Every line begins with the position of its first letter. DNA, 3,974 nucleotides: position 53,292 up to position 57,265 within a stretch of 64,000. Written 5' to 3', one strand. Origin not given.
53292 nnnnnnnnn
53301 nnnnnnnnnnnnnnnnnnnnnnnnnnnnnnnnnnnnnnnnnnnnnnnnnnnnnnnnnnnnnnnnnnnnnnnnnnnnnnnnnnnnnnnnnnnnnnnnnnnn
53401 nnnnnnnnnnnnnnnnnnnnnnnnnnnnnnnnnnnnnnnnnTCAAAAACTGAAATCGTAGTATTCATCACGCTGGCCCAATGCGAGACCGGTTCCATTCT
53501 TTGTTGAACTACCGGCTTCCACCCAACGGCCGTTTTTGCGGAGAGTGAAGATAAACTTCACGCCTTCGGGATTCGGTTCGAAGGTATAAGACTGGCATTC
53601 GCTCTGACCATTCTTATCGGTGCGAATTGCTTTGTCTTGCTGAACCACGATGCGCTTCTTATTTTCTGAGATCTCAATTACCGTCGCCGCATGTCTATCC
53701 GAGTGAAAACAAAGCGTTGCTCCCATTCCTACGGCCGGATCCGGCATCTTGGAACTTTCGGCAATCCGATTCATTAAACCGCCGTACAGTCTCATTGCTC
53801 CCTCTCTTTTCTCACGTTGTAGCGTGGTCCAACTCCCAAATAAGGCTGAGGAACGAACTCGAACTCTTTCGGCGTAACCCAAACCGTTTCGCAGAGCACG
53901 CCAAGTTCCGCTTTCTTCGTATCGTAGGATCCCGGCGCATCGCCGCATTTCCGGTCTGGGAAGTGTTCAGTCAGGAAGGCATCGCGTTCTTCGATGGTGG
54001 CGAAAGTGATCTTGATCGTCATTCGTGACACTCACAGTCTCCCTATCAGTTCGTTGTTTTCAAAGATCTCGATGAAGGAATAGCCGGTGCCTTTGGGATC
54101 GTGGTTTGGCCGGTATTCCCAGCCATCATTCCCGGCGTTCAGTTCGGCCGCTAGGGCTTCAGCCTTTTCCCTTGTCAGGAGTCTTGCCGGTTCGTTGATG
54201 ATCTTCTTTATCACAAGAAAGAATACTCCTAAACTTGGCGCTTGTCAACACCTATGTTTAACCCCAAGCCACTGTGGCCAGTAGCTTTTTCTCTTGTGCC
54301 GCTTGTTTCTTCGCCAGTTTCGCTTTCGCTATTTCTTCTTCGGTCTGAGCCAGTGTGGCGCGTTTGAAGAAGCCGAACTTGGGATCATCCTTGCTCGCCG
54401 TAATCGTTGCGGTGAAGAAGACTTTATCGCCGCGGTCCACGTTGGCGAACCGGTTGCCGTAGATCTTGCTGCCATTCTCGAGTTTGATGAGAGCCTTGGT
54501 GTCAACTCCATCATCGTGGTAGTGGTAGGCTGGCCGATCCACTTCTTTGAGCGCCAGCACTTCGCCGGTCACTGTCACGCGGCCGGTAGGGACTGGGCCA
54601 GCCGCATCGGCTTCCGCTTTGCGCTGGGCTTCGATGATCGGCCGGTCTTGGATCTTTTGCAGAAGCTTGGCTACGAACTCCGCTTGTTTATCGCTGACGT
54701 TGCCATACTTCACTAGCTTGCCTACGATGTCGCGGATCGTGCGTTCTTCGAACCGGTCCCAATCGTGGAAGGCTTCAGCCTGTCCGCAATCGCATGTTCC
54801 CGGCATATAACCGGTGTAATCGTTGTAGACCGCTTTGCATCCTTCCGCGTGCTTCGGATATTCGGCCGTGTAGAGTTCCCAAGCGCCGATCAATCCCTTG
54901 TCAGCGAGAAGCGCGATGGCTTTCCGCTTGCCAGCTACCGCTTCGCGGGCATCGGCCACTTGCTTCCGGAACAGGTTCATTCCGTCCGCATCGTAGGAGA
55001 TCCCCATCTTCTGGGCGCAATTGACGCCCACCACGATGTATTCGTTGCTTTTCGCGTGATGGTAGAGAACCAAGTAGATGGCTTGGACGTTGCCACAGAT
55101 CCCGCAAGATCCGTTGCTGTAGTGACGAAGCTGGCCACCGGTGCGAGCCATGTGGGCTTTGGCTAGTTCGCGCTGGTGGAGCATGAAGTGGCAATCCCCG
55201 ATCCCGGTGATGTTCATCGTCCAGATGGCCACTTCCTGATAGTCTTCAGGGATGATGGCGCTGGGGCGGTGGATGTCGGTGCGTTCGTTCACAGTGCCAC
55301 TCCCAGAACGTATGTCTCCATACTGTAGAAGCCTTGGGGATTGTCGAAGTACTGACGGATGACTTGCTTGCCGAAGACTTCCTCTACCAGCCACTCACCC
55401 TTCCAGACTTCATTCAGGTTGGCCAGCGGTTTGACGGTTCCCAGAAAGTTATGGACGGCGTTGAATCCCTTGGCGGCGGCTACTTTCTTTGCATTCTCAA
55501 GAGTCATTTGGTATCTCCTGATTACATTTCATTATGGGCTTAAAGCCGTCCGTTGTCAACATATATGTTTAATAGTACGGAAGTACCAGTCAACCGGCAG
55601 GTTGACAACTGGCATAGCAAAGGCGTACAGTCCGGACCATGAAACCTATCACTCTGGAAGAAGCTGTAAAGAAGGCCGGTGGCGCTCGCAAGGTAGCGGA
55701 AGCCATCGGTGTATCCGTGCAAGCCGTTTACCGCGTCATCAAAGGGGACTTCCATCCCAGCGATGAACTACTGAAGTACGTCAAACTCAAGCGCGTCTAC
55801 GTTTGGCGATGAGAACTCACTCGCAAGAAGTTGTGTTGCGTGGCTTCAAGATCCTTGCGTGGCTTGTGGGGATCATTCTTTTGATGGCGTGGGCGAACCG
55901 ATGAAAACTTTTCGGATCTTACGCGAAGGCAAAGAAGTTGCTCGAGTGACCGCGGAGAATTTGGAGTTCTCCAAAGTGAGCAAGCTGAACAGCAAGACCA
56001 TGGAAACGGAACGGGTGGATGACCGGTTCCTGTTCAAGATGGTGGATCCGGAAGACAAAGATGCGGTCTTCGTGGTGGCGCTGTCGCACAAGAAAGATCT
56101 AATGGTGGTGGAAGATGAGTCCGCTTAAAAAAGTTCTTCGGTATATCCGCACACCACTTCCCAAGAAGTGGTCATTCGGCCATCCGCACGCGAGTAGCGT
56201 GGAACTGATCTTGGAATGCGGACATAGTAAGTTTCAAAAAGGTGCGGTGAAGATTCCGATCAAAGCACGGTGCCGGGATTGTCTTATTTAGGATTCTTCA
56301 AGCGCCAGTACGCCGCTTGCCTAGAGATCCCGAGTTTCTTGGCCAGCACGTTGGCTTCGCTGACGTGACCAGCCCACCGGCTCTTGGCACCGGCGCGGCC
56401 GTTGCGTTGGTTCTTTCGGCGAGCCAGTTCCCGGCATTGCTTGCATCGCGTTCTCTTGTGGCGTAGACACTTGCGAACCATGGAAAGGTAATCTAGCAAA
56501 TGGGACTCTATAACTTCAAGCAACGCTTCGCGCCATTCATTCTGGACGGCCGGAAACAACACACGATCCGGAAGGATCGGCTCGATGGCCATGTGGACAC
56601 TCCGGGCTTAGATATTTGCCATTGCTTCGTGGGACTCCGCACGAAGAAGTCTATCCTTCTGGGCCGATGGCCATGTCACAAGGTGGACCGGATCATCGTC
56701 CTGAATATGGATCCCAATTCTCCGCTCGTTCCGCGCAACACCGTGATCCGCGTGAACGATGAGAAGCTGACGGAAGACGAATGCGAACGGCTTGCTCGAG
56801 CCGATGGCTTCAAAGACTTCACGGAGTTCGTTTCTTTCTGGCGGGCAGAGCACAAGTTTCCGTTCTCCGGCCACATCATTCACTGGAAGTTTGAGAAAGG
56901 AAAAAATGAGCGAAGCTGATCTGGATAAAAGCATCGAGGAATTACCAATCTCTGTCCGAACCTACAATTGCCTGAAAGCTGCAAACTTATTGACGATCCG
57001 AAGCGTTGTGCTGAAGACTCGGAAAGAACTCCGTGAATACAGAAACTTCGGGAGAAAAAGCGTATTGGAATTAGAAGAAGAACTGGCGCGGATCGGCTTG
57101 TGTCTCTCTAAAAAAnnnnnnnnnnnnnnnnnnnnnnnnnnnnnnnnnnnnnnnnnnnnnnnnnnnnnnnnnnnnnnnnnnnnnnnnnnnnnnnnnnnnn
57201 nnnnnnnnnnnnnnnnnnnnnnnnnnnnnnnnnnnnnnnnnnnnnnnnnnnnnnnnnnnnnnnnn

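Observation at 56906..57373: Free-standing RNA polymerase alpha-CTD homologue encoded by the phage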

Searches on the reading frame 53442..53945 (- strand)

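Call 78: search_protein_families(library=phrogs, proteins=[window:53442-53945:-], max_evalue=0.001)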
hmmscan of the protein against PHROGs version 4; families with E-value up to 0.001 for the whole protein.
window:53442-53945:- (167 aa): 2 families
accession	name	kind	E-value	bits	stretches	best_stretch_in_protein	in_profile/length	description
phrog_33370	-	unknown function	2.8e-10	41.5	1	71-164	25-117/120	-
phrog_19789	-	unknown function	2.4e-08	34.9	1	69-167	79-184/184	-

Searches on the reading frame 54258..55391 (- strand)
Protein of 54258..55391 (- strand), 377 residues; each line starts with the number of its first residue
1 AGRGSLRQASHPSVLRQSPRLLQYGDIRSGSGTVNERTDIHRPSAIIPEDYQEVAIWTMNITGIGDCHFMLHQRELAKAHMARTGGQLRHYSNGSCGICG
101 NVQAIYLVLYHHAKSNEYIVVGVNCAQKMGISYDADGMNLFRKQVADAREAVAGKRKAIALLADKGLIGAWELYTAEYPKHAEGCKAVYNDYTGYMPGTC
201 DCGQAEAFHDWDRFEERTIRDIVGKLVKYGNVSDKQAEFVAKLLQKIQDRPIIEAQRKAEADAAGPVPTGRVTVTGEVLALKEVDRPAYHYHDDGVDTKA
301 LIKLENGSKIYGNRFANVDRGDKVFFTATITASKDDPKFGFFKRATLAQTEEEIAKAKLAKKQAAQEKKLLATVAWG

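Call 25: search_protein_families(library=pfam, proteins=[window:54258-55391:-], max_evalue=0.1)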
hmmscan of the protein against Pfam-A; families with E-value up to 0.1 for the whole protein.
window:54258-55391:- (377 aa): 0 families

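Call 26: search_protein_families(library=phrogs, proteins=[window:54258-55391:-], max_evalue=0.1)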
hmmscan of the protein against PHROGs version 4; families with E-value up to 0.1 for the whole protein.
window:54258-55391:- (377 aa): 3 families
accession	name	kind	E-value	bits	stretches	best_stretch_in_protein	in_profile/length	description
phrog_4750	-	unknown function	2e-12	48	1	254-350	165-257/260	-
phrog_18425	-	unknown function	1.7e-10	42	1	244-349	31-131/137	-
phrog_4265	-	unknown function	1.1e-06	29.6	1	219-346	140-275/280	-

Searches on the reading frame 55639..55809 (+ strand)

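Call 25: search_protein_families(library=pfam, proteins=[window:55639-55809:+], max_evalue=0.1)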
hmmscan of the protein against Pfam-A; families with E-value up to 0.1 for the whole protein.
window:55639-55809:+ (57 aa): 13 families
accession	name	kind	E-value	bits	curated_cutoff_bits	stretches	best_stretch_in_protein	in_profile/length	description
PF15943.11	YdaS_toxin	-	6e-06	26.4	30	1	6-35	1-30/65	Bacterial toxin YdaS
PF01381.28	HTH_3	-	6.2e-05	23.4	23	1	17-46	13-42/55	Helix-turn-helix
PF14549.12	P22_Cro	-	0.00012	22.2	30.2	1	7-32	3-28/60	DNA-binding transcriptional regulator Cro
PF02796.21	HTH_7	-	0.011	16.2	23.8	1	16-34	24-42/45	Helix-turn-helix domain of resolvase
PF18024.7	HTH_50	-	0.014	15.5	27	1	7-32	17-42/50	Helix-turn-helix domain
PF13384.12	HTH_23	-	0.031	14.5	24.6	1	17-35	21-39/50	Homeodomain-like domain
PF00356.27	LacI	-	0.049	13.9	27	1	19-43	5-29/46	Bacterial regulatory proteins, lacI family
PF13309.12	HTH_22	-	0.053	14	29.6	1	15-34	43-62/63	HTH domain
PF22461.2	SLBB_2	-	0.067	13.7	27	1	3-27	21-46/79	SLBB domain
PF09048.16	Cro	-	0.073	13.5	32.7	1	1-35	1-34/59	Cro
PF13551.12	HTH_29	-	0.084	13.4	28.1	1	10-35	8-34/64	Winged helix-turn helix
PF12728.13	HTH_17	-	0.09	13.5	27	0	18-46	6-31/51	Helix-turn-helix domain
PF08279.18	HTH_11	-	0.093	13.1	25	0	19-35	21-37/55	HTH domain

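Call 26: search_protein_families(library=phrogs, proteins=[window:55639-55809:+], max_evalue=0.1)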
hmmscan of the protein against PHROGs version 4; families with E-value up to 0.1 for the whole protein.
window:55639-55809:+ (57 aa): 12 families
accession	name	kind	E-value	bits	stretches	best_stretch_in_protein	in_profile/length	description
phrog_35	-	transcription regulation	1.9e-08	35.6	1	1-44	73-116/181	transcriptional repressor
phrog_18104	-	transcription regulation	8.4e-05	23.4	1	17-47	17-47/57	transcriptional regulator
phrog_3642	-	DNA, RNA and nucleotide metabolism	0.00029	21.7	1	13-45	21-53/79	HTH DNA binding protein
phrog_686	-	DNA, RNA and nucleotide metabolism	0.00047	21.4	1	16-36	51-71/76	HTH DNA binding protein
phrog_409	-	transcription regulation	0.0011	20.5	1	5-35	16-46/127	transcriptional regulator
phrog_4779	-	transcription regulation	0.0022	19.5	1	1-53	2-61/98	transcriptional regulator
phrog_1373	-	transcription regulation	0.019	16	1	16-41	79-104/166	transcriptional regulator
phrog_2439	-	transcription regulation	0.019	14.8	1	3-49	9-54/367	transcriptional regulator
phrog_8008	-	DNA, RNA and nucleotide metabolism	0.03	15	1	8-31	9-32/66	DNA binding protein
phrog_4268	-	transcription regulation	0.033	15.4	1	9-41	42-74/96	transcriptional repressor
phrog_8615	-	unknown function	0.085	14.2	0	9-36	52-80/84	-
phrog_638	-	transcription regulation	0.093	13.6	1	8-44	9-48/145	transcriptional regulator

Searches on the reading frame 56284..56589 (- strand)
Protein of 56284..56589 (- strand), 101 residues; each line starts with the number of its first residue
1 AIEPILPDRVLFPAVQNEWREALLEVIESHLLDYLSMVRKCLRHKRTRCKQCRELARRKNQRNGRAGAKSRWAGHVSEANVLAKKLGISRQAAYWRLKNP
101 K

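Call 25: search_protein_families(library=pfam, proteins=[window:56284-56589:-], max_evalue=0.1)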
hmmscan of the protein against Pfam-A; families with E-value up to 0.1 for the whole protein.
window:56284-56589:- (101 aa): 2 families
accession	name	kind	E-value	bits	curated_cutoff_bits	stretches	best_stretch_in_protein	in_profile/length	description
PF13412.12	HTH_24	-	0.037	14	21.9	1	82-98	23-39/48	Winged helix-turn-helix DNA-binding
PF04967.18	HTH_10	-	0.061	13.6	23.1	0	79-99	26-46/53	HTH DNA binding domain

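Call 26: search_protein_families(library=phrogs, proteins=[window:56284-56589:-], max_evalue=0.1)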
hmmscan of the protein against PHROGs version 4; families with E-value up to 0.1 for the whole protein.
window:56284-56589:- (101 aa): 0 families

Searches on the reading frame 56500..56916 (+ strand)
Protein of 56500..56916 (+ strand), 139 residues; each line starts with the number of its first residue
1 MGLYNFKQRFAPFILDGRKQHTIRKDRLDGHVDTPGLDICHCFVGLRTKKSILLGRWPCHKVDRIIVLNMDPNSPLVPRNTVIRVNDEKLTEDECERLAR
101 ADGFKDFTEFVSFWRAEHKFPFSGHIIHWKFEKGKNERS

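Call 25: search_protein_families(library=pfam, proteins=[window:56500-56916:+], max_evalue=0.1)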
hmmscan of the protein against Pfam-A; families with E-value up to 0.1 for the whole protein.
window:56500-56916:+ (139 aa): 1 family
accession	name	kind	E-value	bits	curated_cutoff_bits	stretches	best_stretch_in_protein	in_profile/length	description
PF04266.20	ASCH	-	0.0053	17.9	21.2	1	5-72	2-40/103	ASCH domain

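Call 26: search_protein_families(library=phrogs, proteins=[window:56500-56916:+], max_evalue=0.1)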
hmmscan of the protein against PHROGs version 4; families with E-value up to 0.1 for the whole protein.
window:56500-56916:+ (139 aa): 1 family
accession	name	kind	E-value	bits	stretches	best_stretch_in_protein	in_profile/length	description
phrog_8581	-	unknown function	9.7e-14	52.9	1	86-129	122-161/166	-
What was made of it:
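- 56500..56919 (+): ASCH-like gene (139 aa), co-inserted. It overlaps the aCTD-X start by 14 nt, which suggests translational coupling. Pfam ASCH E 0.005, below cut-off. phrog_8581 E 9.7e-14 (calls 25, 26).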

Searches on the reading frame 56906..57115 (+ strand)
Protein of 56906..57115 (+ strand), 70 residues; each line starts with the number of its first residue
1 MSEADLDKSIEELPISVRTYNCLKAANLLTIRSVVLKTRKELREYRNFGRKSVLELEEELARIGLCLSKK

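Call 54: find_related_loci(query=A5, collection=viral_contigs, flank=4000)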
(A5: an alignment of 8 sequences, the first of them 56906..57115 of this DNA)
Query A5 (70 aa) in viral_contigs; peptide patterns used: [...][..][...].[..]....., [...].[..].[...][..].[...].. (x = any residue, [..] = any of these).
379 stretches matched a pattern; 280 encode a relative of the query (tblastn E <= 1e-3); the best 80 are kept; 80 distinct loci.
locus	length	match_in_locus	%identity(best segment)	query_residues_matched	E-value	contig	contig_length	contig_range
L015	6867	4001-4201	48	3-69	1e-16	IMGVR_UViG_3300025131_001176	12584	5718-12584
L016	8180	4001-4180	48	6-65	8e-14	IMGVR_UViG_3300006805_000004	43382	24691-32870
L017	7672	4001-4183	44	9-69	8e-13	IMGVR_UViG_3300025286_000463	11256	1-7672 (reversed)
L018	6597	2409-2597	46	6-68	1e-12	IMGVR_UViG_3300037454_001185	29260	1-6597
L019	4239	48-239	42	6-69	2e-12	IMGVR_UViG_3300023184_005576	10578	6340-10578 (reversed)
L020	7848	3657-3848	44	7-70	4e-12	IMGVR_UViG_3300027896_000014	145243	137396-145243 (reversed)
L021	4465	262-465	43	2-65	6e-12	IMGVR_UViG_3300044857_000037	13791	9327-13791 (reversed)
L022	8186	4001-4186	44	6-68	7e-12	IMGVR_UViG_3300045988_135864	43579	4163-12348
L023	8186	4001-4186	45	6-67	8e-12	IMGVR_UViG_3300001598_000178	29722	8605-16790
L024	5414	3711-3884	50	10-67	8e-12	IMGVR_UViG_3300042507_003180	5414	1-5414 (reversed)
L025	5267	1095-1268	50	10-67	8e-12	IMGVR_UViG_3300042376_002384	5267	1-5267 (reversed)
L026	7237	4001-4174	41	8-65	1e-11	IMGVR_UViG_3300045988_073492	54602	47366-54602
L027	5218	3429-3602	50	10-67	1e-11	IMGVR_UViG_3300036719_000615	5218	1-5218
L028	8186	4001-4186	42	6-67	2e-11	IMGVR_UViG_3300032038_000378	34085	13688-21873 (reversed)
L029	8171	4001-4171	42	13-69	2e-11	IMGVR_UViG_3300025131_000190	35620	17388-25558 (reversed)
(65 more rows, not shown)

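Call 70: find_related_loci(query=A6, collection=genome_contigs, flank=1500)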
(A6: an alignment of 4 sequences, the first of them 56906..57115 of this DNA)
Query A6 (70 aa) in genome_contigs; peptide patterns used: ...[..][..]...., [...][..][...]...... (x = any residue, [..] = any of these).
600 stretches matched a pattern (row limit reached: there are more); 595 encode a relative of the query (tblastn E <= 1e-3); the best 80 are kept; 80 distinct loci.
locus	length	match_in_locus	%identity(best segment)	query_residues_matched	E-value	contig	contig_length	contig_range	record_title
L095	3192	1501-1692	58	5-68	2e-20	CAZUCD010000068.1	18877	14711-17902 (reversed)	MAG TPA_asm: uncultured Candidatus Sumerlaeota bacterium isolate SRP287453_co1_337 genome assembly, contig: NODE_5200_le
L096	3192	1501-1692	58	5-68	8e-20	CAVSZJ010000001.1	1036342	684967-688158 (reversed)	MAG: Vicinamibacterales bacterium isolate MFD05747.bin.2.1 genome assembly, contig: contig_11676, whole genome shotgun s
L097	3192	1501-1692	58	5-68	8e-20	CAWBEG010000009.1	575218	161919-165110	MAG: Vicinamibacterales bacterium isolate MFD04850.bin.2.140 genome assembly, contig: contig_22773, whole genome shotgun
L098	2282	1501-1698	55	5-70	2e-19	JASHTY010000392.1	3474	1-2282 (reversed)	MAG: Terriglobia bacterium isolate JOPF165 JOPF_NEAR_contig_813566, whole genome shotgun sequence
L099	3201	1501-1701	55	2-68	2e-19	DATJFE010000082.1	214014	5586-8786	MAG TPA_asm: Vicinamibacterales bacterium isolate SMAG_U15451 k141_4443326, whole genome shotgun sequence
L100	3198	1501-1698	53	5-70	3e-19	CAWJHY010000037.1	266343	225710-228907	MAG: uncultured Acidobacteriota bacterium isolate MFD03323.bin.2.41 genome assembly, contig: contig_36687, whole genome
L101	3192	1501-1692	56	5-68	4e-19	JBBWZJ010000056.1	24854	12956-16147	MAG: Acidobacteriota bacterium isolate Holy_63 scaffold_2296789, whole genome shotgun sequence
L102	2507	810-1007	52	5-70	5e-19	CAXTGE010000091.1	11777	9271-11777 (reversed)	MAG TPA_asm: uncultured Acidobacteriaceae bacterium isolate public_ERR4179389_metawrap_bin.5 genome assembly, contig: pu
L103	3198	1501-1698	50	5-70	6e-19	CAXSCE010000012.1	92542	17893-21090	MAG: uncultured Bryocella sp. isolate private_VT26_metawrap_bin.2 genome assembly, contig: private_VT26_metawrap_bin.2_1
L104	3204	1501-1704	54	3-70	7e-19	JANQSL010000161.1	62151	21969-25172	MAG: Candidatus Sumerlaeia bacterium isolate IP29b_bin.95 k99_151480, whole genome shotgun sequence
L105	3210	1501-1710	51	1-70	8e-19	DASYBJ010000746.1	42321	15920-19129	MAG TPA_asm: Acidobacteriaceae bacterium isolate SMAG_U4904 k141_1758189, whole genome shotgun sequence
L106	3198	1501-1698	53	5-70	8e-19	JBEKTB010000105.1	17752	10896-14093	MAG: Terracidiphilus sp. isolate SPRUCE 548 SPRUCE_548_105, whole genome shotgun sequence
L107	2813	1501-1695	54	6-70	1e-18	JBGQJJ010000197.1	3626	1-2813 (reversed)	MAG: Terriglobia bacterium isolate OBJ2_061818_070_26 k141_341224_length_3626_cov_13.6735, whole genome shotgun sequence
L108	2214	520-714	52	6-70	1e-18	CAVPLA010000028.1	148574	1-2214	MAG: uncultured Acidobacteriota bacterium isolate MFD10071.bin.3.21 genome assembly, contig: contig_29464, whole genome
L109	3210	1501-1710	49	1-70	1e-18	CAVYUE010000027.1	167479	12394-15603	MAG: uncultured Acidobacteriaceae bacterium isolate MFD09671.bin.2.33 genome assembly, contig: contig_8627, whole genome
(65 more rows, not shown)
